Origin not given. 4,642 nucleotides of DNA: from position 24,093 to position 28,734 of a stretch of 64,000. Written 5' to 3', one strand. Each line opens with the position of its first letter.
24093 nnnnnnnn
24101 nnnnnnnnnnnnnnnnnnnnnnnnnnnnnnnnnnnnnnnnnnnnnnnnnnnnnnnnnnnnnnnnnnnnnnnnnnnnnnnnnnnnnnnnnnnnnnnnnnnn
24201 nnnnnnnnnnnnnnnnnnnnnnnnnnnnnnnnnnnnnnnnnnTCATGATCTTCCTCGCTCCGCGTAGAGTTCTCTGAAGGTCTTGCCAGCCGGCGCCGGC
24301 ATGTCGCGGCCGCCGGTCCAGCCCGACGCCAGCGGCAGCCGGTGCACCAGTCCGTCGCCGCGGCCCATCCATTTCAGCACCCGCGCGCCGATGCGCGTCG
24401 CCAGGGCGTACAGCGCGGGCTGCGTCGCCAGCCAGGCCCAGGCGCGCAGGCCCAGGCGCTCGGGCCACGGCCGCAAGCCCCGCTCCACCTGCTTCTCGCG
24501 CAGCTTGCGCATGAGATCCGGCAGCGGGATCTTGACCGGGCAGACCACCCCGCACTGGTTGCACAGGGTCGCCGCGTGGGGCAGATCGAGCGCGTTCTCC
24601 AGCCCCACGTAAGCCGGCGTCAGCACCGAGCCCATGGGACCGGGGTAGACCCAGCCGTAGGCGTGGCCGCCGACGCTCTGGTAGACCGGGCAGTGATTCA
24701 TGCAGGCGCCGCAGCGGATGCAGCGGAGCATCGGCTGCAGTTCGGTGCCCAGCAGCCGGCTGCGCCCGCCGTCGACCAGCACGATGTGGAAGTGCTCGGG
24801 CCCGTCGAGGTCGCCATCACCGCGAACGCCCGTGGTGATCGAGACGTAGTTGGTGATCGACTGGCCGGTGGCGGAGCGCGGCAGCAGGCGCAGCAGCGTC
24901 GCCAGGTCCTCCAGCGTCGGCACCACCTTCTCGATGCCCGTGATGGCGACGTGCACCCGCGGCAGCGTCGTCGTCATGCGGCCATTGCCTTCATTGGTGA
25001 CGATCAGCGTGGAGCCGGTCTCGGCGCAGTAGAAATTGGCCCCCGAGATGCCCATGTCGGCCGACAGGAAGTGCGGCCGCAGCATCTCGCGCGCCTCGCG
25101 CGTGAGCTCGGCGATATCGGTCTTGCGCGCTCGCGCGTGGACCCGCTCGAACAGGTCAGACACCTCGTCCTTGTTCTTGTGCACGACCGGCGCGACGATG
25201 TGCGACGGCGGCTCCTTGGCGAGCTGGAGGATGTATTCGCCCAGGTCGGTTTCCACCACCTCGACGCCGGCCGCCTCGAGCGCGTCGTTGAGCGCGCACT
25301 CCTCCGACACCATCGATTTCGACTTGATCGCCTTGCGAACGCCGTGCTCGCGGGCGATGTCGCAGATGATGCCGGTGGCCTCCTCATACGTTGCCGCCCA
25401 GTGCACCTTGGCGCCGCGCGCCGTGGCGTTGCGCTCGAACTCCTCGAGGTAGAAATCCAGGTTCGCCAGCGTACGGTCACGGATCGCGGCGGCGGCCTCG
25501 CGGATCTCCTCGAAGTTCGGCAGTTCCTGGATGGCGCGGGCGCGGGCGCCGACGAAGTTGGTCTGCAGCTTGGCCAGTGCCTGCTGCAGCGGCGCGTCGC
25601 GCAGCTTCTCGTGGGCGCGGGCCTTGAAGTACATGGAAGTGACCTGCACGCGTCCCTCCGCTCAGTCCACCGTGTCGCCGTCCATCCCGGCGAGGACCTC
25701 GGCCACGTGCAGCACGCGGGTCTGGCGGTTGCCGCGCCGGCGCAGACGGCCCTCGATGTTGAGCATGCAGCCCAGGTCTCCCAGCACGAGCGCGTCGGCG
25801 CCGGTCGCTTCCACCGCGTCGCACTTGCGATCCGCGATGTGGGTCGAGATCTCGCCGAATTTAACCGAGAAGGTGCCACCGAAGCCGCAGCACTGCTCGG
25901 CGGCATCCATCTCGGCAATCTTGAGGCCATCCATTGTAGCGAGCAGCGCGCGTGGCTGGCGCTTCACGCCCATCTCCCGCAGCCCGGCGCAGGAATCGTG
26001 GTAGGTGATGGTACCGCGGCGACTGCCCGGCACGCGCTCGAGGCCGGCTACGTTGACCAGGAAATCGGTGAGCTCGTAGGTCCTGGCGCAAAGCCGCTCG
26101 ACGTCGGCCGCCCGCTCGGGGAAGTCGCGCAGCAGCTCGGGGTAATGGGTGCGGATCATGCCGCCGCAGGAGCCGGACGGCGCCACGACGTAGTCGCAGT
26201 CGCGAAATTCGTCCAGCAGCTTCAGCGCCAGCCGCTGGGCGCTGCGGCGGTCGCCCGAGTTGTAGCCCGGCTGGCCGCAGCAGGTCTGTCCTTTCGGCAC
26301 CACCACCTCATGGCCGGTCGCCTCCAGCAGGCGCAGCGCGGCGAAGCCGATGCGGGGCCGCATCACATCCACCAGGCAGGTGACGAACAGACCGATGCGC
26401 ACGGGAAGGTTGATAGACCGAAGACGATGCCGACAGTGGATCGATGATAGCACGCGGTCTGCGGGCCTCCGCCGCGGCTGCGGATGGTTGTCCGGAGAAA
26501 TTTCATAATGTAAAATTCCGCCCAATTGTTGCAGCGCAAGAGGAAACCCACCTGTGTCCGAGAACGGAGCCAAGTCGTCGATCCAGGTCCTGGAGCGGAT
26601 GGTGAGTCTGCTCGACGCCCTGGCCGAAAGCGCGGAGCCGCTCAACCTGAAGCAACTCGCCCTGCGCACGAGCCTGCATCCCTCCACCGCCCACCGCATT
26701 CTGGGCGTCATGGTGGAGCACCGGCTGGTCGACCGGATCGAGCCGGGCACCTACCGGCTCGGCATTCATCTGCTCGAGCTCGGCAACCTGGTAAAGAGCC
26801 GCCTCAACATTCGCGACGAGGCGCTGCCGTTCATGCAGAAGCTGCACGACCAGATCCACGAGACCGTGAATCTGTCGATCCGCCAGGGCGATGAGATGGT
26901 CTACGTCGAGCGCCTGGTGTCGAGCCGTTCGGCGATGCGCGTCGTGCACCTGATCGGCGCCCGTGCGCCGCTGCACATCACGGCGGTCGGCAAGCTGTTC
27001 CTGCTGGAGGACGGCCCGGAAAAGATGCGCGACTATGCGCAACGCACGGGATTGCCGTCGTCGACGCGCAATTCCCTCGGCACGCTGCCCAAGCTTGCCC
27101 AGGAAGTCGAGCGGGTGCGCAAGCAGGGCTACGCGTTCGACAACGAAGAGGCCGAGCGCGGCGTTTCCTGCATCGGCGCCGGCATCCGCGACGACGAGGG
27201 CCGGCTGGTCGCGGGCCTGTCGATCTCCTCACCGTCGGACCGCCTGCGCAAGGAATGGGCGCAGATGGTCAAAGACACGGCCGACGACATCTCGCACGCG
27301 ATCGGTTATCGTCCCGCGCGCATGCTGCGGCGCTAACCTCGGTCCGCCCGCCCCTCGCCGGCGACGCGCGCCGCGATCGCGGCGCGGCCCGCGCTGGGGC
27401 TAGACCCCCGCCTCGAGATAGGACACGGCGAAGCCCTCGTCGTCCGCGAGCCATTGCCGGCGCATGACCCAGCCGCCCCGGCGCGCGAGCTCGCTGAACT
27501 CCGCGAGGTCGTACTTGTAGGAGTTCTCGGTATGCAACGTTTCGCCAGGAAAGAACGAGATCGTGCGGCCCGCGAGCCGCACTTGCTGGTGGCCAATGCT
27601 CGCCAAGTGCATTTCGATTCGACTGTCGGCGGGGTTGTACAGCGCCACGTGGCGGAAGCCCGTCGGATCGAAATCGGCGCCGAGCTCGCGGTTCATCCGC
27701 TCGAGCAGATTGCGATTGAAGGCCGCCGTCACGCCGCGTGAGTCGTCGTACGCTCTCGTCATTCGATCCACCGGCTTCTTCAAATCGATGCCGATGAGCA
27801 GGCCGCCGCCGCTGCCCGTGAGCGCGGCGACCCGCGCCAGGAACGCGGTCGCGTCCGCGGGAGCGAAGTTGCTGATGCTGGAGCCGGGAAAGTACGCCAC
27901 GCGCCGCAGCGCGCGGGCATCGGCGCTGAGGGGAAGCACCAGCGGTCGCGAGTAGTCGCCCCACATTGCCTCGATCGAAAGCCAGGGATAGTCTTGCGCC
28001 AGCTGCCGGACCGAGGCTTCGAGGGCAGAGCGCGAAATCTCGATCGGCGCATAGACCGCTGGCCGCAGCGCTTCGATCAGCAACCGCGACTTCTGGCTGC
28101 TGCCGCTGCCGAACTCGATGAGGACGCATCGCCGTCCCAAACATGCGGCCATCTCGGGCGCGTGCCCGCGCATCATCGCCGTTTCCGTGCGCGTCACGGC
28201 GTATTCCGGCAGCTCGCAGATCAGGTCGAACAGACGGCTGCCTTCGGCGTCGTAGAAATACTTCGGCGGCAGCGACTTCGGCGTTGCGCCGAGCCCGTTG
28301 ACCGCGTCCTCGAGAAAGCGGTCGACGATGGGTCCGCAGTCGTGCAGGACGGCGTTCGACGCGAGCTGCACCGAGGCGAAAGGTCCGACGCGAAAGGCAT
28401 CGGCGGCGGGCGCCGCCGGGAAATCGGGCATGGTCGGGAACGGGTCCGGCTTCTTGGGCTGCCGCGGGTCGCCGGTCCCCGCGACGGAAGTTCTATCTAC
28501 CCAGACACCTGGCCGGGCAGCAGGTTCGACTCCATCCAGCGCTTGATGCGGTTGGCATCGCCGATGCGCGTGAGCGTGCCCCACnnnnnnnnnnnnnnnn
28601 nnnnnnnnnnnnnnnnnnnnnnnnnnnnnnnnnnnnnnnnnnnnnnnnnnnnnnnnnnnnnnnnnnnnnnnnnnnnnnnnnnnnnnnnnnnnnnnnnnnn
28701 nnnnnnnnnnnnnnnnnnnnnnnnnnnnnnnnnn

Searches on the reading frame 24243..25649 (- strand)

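Call 15: search_protein_families(library=pfam, proteins=[window:24243-25649:-], max_evalue=0.00001)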
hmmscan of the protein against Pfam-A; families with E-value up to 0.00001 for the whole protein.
window:24243-25649:- (468 aa): 4 families
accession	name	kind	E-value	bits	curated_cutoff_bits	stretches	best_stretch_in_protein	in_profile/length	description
PF02589.21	LUD_dom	-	1.3e-51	175.5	22.6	1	68-292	1-189/189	LUD domain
PF13183.11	Fer4_8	-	5.6e-12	46.5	27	1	307-374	2-68/68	4Fe-4S dicluster domain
PF11870.13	LutB_C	-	1.4e-11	45.1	26.8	1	392-466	22-87/88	Lactate utilisation protein B, C-terminal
PF13534.11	Fer4_17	-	2.3e-06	28.5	22.2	1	309-374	1-60/61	4Fe-4S dicluster domain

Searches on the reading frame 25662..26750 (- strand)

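Call 15: search_protein_families(library=pfam, proteins=[window:25662-26750:-], max_evalue=0.00001)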
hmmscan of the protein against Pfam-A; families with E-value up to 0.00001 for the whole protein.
window:25662-26750:- (362 aa): 1 family
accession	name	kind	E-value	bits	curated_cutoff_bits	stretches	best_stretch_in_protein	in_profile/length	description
PF02754.22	CCG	-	4.3e-32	110.5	20.6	2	120-200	2-85/85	Cysteine-rich domain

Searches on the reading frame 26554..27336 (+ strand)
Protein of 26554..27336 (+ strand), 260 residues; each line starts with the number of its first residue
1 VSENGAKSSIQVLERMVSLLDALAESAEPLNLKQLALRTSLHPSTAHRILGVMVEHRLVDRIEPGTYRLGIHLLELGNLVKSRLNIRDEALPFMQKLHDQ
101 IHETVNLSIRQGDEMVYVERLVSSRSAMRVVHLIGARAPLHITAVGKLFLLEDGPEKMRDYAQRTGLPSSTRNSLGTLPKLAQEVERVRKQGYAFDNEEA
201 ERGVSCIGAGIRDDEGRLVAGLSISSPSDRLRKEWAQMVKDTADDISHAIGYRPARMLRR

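Call 15: search_protein_families(library=pfam, proteins=[window:26554-27336:+], max_evalue=0.00001)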
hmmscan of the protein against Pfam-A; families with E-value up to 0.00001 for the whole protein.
window:26554-27336:+ (260 aa): 4 families
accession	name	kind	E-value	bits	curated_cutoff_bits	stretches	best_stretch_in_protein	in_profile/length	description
PF01614.24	IclR_C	-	3.2e-46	157.5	24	1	82-248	5-174/174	Bacterial transcriptional regulator IclR C-terminal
PF09339.16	HTH_IclR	-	3e-15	56.2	22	1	13-61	2-50/52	IclR helix-turn-helix domain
PF12802.13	MarR_2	-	7.4e-07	29.7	27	1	18-64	9-55/61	MarR family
PF25213.1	HVO_A0261_N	-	4.9e-06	26.8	35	0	14-69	11-63/86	HVO_A0261 N-terminal domain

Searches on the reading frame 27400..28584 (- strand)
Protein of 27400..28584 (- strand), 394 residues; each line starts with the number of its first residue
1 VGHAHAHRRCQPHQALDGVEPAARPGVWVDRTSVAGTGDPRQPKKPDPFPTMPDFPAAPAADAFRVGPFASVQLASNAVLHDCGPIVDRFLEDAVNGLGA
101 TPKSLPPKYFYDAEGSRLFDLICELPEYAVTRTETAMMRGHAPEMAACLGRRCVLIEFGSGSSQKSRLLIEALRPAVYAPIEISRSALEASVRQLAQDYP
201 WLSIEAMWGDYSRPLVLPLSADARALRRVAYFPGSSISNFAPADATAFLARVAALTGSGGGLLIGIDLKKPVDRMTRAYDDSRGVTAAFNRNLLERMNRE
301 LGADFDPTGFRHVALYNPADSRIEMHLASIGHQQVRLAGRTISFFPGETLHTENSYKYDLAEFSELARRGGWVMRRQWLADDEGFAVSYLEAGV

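Call 15: search_protein_families(library=pfam, proteins=[window:27400-28584:-], max_evalue=0.00001)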
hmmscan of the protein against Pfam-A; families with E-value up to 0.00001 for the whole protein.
window:27400-28584:- (394 aa): 1 family
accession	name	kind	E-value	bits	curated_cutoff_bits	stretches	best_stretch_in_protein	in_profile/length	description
PF10017.15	Methyltransf_33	-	2.1e-102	342.7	23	1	92-391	3-303/304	Histidine-specific methyltransferase, SAM-dependent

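Call 61: search_protein_families(library=ncbifam, proteins=[window:27400-28584:-], max_evalue=0.00001)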
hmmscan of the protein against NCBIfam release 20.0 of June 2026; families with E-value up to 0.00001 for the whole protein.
window:27400-28584:- (394 aa): 2 families
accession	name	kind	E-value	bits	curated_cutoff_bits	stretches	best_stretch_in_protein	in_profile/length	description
TIGR03438.1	egtD_ergothio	equivalog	2e-112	375.3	290.9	1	91-389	3-300/301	L-histidine N(alpha)-methyltransferase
TIGR03439.1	methyl_EasF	subfamily_domain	5.7e-43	147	205.55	1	95-386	18-318/321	EasF family methyltransferase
